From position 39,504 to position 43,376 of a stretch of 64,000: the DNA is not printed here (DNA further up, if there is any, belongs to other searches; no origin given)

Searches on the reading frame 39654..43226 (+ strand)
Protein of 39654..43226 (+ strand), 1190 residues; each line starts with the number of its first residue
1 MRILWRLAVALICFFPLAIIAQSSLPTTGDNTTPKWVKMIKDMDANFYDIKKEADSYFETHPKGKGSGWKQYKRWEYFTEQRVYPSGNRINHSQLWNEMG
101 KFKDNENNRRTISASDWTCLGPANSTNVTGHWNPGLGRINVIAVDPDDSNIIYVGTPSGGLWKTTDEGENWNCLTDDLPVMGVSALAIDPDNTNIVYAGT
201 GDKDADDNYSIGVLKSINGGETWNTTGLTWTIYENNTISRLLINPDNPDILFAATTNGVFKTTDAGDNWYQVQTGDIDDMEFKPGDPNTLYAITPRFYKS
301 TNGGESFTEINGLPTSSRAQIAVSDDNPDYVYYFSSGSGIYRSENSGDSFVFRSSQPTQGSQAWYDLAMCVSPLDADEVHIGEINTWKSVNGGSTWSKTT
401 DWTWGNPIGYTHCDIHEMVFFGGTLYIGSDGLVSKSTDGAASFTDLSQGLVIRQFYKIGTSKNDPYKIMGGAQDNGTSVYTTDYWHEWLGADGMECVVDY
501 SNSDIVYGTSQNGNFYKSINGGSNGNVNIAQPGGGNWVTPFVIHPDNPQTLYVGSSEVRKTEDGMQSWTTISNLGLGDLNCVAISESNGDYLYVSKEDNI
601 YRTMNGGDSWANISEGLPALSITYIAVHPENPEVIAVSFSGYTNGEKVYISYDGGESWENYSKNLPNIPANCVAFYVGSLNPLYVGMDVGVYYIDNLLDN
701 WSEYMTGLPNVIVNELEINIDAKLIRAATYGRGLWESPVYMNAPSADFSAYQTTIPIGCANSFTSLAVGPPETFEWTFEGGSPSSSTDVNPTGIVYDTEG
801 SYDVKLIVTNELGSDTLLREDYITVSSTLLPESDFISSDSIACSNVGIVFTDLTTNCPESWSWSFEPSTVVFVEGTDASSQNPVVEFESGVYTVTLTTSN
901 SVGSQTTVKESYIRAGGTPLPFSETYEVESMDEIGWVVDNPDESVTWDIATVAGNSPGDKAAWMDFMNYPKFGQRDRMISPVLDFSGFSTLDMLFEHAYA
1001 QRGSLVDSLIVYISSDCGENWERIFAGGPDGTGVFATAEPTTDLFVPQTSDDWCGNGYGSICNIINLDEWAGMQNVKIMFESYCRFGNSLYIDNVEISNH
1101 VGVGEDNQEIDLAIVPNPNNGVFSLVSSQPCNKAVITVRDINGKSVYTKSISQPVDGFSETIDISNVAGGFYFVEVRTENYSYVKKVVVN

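Call 17: search_protein_families(library=pfam, proteins=[window:39654-43226:+], max_evalue=0.001)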
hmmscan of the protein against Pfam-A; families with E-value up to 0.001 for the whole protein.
window:39654-43226:+ (1190 aa): 4 families
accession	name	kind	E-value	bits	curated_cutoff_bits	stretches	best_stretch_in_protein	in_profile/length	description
PF15902.12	Sortilin-Vps10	-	3.7e-23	82.5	33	1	558-664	3-115/446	Sortilin, neurotensin receptor 3,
PF18962.6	Por_Secre_tail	-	4.6e-13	49.7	27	1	1115-1189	2-75/75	Secretion system C-terminal sorting domain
PF18911.6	PKD_4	-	2.5e-12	47.1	27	1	758-825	21-85/85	PKD domain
PF00801.26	PKD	-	2.3e-08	34.4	23.5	1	763-816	19-73/80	PKD domain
